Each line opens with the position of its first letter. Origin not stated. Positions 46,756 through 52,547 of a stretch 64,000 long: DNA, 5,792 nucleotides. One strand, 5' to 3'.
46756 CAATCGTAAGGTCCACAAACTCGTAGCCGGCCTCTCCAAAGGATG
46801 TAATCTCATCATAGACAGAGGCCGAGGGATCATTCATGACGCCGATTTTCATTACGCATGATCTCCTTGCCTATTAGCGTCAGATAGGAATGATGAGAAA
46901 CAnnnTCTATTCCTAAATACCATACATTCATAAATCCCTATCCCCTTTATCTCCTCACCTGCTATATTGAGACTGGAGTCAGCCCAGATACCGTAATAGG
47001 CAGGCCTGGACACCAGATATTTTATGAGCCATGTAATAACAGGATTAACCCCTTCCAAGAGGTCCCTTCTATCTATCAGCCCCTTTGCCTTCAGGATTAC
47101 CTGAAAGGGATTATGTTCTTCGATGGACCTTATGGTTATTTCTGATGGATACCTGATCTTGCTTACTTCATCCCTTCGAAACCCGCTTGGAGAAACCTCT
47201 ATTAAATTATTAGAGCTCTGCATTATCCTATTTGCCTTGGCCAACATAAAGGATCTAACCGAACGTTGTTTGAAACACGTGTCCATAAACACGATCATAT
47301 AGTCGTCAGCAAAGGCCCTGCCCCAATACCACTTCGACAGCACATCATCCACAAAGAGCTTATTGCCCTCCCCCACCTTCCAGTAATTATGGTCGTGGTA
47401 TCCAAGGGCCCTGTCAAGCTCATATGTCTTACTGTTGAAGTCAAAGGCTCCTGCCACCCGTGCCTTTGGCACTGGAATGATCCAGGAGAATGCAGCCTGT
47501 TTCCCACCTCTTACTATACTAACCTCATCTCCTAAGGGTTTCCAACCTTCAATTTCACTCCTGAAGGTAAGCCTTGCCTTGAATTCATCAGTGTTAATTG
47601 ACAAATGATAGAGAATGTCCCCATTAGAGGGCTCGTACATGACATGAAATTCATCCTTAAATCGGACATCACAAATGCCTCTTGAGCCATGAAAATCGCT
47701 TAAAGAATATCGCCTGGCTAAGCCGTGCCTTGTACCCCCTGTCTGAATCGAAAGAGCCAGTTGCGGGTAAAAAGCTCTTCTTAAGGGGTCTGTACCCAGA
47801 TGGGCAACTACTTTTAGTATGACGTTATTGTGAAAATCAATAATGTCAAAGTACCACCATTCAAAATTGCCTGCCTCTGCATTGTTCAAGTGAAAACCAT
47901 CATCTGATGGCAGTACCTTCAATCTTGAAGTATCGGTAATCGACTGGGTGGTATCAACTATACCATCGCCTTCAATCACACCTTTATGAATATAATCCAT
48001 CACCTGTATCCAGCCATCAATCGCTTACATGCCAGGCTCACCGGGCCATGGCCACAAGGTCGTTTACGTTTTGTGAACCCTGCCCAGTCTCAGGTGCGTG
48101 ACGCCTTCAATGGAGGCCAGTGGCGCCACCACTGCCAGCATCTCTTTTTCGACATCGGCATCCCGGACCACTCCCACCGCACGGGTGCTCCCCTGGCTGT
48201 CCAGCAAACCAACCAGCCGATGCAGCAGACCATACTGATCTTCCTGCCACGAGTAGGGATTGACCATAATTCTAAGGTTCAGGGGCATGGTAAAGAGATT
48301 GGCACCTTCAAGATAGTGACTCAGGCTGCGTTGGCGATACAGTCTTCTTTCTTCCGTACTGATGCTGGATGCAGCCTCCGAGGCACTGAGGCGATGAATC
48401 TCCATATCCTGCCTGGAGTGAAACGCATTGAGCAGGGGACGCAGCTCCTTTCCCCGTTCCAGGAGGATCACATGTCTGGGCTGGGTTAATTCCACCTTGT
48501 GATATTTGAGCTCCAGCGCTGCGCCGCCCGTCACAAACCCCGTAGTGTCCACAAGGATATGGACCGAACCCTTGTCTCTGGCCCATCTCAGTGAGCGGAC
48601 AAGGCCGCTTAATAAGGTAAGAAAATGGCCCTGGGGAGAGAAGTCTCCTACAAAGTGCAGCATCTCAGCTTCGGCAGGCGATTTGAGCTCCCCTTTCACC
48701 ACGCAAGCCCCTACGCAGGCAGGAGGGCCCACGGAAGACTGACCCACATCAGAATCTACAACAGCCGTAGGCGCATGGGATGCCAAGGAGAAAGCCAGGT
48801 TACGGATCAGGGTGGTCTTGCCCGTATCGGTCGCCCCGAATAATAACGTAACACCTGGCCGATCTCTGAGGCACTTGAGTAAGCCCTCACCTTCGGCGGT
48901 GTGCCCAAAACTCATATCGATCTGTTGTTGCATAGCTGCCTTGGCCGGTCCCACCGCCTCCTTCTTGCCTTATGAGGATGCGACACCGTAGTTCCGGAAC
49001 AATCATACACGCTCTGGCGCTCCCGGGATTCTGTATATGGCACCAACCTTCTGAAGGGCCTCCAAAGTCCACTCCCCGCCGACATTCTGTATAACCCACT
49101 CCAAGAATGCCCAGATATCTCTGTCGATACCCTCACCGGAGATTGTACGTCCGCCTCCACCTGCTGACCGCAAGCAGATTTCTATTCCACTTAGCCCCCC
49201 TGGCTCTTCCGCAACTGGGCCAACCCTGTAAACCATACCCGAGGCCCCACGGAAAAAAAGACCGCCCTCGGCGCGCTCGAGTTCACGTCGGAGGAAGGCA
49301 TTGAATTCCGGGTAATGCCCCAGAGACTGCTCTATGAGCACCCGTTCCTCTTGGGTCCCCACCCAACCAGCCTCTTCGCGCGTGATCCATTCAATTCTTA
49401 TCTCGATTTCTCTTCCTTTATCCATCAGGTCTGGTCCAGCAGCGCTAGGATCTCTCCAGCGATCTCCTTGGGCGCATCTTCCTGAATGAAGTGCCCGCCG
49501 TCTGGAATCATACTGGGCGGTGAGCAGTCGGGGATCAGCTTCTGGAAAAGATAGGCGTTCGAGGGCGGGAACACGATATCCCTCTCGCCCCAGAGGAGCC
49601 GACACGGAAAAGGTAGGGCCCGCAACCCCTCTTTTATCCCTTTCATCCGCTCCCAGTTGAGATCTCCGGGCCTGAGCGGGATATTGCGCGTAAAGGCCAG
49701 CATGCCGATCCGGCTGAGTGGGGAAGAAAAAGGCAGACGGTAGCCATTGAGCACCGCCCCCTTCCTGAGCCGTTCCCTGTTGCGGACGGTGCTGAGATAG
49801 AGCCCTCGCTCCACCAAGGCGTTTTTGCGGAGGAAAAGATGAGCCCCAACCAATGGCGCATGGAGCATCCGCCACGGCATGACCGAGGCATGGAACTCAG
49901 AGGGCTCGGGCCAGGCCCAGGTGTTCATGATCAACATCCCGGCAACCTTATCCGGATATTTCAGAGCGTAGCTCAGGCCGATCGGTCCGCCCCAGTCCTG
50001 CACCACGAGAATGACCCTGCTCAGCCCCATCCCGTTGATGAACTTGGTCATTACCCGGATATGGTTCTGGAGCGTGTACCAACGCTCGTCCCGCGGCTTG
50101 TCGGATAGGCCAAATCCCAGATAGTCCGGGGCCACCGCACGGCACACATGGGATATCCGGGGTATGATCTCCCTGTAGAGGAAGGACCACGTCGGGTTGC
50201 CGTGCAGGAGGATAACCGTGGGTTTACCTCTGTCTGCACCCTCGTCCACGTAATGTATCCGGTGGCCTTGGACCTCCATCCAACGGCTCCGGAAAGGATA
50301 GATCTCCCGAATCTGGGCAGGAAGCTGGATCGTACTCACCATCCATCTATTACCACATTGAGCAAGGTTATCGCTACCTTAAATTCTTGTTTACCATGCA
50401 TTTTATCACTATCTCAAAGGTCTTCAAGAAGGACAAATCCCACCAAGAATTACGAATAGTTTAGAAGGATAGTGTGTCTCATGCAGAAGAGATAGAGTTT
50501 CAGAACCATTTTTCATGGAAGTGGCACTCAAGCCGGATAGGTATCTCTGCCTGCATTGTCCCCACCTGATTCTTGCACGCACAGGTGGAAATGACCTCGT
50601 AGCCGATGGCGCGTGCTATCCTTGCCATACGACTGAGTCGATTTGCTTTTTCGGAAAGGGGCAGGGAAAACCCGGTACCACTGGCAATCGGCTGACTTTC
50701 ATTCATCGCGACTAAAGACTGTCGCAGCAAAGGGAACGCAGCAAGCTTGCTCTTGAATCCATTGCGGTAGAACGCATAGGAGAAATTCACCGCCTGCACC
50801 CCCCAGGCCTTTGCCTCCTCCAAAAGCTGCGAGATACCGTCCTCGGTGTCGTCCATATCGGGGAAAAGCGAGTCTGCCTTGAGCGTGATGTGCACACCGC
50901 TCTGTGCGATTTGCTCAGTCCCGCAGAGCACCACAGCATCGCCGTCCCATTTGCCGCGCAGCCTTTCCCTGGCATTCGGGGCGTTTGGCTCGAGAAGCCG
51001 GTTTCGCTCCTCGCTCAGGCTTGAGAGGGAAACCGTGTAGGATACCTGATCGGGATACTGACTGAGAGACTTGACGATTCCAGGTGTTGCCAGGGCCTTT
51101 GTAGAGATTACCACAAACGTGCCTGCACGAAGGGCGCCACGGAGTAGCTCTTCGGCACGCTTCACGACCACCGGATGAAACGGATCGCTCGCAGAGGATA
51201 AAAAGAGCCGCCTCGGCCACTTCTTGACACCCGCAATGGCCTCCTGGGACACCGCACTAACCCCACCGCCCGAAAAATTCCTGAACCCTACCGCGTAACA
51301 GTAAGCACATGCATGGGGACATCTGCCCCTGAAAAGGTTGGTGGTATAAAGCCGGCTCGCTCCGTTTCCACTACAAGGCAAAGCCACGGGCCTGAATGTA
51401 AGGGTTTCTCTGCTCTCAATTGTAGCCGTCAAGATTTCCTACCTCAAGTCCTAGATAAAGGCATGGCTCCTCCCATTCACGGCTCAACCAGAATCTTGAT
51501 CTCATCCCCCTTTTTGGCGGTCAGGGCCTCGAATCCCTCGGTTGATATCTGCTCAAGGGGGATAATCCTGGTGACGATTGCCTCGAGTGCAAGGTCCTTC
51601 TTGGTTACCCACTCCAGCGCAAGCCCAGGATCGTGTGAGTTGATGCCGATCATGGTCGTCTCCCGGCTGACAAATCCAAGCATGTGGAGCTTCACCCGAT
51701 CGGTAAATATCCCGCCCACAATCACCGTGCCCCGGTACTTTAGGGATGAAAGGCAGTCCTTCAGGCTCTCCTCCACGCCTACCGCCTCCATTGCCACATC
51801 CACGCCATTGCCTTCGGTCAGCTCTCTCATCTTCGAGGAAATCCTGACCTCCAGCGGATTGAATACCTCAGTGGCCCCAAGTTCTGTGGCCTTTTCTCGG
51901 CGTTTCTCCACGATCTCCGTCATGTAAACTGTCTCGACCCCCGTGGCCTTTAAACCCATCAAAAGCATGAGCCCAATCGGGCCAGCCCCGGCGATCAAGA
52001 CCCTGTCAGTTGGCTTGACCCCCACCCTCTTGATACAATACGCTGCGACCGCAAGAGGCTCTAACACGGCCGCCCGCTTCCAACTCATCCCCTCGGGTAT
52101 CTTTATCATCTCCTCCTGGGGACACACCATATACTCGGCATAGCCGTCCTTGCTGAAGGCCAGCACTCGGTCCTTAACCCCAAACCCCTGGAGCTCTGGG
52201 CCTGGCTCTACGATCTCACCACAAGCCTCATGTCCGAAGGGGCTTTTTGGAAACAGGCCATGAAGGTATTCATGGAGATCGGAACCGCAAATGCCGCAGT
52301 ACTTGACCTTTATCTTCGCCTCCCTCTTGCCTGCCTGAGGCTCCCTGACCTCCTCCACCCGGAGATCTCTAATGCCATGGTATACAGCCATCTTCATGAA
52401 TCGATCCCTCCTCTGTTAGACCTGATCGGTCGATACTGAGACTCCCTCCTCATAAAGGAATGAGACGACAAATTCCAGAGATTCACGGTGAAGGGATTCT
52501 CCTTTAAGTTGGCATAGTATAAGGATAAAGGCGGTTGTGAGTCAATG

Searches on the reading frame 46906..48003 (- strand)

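Call 54: search_protein_families(library=pfam, proteins=[window:46906-48003:-], max_evalue=0.001)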
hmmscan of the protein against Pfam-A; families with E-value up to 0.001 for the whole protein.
window:46906-48003:- (366 aa): 1 family
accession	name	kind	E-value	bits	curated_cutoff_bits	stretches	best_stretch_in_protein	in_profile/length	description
PF25581.1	AsqO_C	-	0.0002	21.9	27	1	221-275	3-60/131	AsqO-like, C-terminal domain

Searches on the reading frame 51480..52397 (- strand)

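Call 54: search_protein_families(library=pfam, proteins=[window:51480-52397:-], max_evalue=0.001)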
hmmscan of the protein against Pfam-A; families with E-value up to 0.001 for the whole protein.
window:51480-52397:- (306 aa): 4 families
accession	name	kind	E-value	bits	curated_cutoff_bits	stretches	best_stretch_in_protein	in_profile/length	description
PF00107.32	ADH_zinc_N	-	6.9e-26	91.2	31.8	1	140-253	1-113/129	Zinc-binding dehydrogenase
PF08240.17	ADH_N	-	2.7e-13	50.5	23.5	1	24-102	2-104/104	Alcohol dehydrogenase GroES-like domain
PF16912.11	Glu_dehyd_C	-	6.5e-09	36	34.9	1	127-285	29-195/211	Glucose dehydrogenase C-terminus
PF13602.12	ADH_zinc_N_2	-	0.00092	20.6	27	0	173-253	1-83/134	Zinc-binding dehydrogenase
